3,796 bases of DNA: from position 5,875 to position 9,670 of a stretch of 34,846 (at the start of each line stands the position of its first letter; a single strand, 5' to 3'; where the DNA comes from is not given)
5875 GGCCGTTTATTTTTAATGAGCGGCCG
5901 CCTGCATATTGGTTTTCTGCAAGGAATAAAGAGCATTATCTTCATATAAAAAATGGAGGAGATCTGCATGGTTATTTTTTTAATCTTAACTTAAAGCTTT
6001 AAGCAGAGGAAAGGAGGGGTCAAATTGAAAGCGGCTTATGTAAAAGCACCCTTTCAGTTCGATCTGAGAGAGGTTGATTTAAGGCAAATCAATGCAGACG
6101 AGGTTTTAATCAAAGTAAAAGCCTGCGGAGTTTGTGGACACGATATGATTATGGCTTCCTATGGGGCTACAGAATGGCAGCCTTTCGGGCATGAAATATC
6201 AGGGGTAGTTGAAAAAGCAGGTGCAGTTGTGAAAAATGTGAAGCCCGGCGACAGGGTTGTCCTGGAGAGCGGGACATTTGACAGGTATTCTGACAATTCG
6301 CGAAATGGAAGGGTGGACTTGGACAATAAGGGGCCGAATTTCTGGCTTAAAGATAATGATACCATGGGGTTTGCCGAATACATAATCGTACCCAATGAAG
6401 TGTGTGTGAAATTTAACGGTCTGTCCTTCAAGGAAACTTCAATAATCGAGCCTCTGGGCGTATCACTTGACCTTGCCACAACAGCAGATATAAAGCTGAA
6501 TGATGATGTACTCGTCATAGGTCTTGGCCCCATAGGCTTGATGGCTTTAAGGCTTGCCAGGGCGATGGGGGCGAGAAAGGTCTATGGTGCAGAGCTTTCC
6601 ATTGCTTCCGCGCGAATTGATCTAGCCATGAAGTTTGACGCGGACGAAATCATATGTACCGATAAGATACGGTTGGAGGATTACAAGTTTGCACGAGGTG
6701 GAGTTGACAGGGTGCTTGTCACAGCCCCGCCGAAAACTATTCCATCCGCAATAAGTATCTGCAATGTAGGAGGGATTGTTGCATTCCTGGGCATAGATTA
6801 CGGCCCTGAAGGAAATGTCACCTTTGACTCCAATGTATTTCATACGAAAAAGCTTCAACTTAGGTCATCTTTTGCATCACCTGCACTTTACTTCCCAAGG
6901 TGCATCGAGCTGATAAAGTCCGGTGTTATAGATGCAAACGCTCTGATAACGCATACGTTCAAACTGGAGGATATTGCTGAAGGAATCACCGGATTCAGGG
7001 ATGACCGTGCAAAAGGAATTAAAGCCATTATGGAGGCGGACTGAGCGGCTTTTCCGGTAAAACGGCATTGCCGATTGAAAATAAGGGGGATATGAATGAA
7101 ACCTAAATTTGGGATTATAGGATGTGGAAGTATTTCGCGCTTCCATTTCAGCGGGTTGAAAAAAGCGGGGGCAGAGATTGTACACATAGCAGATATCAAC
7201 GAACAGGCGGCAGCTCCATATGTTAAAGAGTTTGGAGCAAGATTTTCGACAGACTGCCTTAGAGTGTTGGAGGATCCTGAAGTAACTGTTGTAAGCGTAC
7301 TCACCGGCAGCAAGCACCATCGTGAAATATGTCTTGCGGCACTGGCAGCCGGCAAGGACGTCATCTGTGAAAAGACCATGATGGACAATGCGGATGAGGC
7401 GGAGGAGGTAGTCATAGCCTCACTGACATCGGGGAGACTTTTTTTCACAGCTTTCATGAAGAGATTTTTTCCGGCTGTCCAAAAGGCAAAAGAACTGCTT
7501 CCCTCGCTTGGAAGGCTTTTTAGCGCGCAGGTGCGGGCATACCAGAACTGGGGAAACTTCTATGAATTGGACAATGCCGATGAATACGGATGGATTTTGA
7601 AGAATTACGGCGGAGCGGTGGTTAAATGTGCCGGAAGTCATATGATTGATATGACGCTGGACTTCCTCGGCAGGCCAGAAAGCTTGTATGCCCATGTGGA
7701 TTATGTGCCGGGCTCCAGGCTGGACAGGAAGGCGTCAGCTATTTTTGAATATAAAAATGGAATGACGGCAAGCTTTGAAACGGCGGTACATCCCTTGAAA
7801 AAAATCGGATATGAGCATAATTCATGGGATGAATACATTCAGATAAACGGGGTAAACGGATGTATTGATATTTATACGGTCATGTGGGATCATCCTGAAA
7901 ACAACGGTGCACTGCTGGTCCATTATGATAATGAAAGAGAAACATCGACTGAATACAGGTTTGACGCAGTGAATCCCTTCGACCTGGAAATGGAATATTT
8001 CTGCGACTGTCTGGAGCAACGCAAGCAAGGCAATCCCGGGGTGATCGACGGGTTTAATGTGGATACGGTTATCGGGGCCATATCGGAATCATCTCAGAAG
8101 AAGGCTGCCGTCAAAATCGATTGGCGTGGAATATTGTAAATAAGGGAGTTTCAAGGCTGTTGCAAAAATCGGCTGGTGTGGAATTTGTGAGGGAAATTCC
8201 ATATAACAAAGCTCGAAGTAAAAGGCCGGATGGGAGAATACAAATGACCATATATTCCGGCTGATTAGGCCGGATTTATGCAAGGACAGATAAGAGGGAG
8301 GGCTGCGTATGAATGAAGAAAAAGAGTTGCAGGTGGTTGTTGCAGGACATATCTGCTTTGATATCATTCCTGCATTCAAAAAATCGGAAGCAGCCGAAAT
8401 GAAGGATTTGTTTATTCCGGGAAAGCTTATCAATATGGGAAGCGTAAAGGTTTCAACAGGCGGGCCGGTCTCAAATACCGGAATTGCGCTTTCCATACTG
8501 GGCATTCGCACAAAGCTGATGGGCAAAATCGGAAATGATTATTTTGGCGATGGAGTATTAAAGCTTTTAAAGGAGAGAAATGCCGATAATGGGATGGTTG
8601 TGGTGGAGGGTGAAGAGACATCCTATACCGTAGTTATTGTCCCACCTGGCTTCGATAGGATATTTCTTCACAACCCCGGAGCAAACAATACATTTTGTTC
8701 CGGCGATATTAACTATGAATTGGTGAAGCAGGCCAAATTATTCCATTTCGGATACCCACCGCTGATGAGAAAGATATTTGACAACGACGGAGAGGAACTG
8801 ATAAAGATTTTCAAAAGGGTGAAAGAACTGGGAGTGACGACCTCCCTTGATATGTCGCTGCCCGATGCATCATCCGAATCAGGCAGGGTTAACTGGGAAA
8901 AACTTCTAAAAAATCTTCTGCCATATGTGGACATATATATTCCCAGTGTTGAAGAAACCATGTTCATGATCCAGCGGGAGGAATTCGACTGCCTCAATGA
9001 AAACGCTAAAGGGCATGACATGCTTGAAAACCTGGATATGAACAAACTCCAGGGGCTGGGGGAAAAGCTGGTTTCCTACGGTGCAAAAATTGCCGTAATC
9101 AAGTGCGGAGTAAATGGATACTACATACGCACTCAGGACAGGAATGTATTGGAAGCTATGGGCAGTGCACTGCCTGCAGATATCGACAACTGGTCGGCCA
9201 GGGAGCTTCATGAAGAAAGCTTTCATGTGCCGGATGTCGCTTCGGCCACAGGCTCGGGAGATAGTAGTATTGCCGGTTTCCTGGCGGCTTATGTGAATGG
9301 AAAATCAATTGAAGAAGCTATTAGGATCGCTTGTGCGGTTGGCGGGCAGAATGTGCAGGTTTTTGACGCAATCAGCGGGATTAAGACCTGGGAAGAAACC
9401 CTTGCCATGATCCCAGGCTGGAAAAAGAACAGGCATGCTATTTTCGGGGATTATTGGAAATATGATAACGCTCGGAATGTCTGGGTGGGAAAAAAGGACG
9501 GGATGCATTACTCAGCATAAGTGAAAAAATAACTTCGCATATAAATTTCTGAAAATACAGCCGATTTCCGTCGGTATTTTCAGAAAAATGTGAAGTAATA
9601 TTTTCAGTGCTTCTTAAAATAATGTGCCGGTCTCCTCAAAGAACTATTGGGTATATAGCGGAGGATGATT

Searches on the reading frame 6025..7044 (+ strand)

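Call 7: search_protein_families(library=pfam, proteins=[window:6025-7044:+], max_evalue=0.0001)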
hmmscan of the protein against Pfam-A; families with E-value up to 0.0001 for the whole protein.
window:6025-7044:+ (339 aa): 2 families
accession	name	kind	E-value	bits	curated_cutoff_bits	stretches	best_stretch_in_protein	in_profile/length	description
PF08240.17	ADH_N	-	1.9e-17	63.8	23.5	1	24-130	2-102/104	Alcohol dehydrogenase GroES-like domain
PF00107.32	ADH_zinc_N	-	4.6e-16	59.4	31.8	1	169-298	1-128/129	Zinc-binding dehydrogenase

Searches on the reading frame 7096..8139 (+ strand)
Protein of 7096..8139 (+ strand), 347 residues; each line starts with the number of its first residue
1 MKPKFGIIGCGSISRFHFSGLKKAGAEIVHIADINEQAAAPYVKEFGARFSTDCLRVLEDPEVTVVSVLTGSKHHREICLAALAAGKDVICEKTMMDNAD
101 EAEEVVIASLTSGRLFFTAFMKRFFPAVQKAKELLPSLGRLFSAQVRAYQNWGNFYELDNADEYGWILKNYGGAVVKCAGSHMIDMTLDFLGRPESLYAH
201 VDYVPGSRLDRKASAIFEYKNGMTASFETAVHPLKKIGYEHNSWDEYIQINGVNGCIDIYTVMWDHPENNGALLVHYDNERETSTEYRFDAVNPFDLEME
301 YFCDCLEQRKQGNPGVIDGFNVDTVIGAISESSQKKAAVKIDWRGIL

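Call 7: search_protein_families(library=pfam, proteins=[window:7096-8139:+], max_evalue=0.0001)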
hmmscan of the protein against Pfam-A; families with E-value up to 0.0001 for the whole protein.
window:7096-8139:+ (347 aa): 3 families
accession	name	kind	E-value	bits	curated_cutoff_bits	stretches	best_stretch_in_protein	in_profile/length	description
PF01408.29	GFO_IDH_MocA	-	5.7e-20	72.6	24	1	4-115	2-115/120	Oxidoreductase family, NAD-binding Rossmann fold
PF22725.1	GFO_IDH_MocA_C3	-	3.5e-12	46.8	27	1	129-232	2-105/124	GFO/IDH/MocA C-terminal domain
PF02894.22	GFO_IDH_MocA_C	-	2e-09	38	22.9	1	165-341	31-218/218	Oxidoreductase family, C-terminal alpha/beta domain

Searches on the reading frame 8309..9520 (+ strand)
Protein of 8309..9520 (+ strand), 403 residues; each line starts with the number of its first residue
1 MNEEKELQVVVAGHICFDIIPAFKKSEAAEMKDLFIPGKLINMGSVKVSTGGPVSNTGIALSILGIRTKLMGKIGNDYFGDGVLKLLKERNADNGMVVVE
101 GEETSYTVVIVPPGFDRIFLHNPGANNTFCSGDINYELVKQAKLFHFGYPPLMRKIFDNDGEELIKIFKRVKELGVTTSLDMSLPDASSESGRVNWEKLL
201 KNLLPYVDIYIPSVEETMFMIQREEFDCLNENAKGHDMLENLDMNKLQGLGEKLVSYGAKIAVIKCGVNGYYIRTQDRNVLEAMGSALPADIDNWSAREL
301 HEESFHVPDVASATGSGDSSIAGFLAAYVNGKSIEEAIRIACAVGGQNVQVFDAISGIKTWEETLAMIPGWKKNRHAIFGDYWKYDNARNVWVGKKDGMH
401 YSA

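Call 7: search_protein_families(library=pfam, proteins=[window:8309-9520:+], max_evalue=0.0001)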
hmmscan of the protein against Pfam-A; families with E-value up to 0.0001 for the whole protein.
window:8309-9520:+ (403 aa): 1 family
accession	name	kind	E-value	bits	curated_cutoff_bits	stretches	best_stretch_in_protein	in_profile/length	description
PF00294.29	PfkB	-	5.3e-34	118.4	25.8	1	9-360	4-301/302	pfkB family carbohydrate kinase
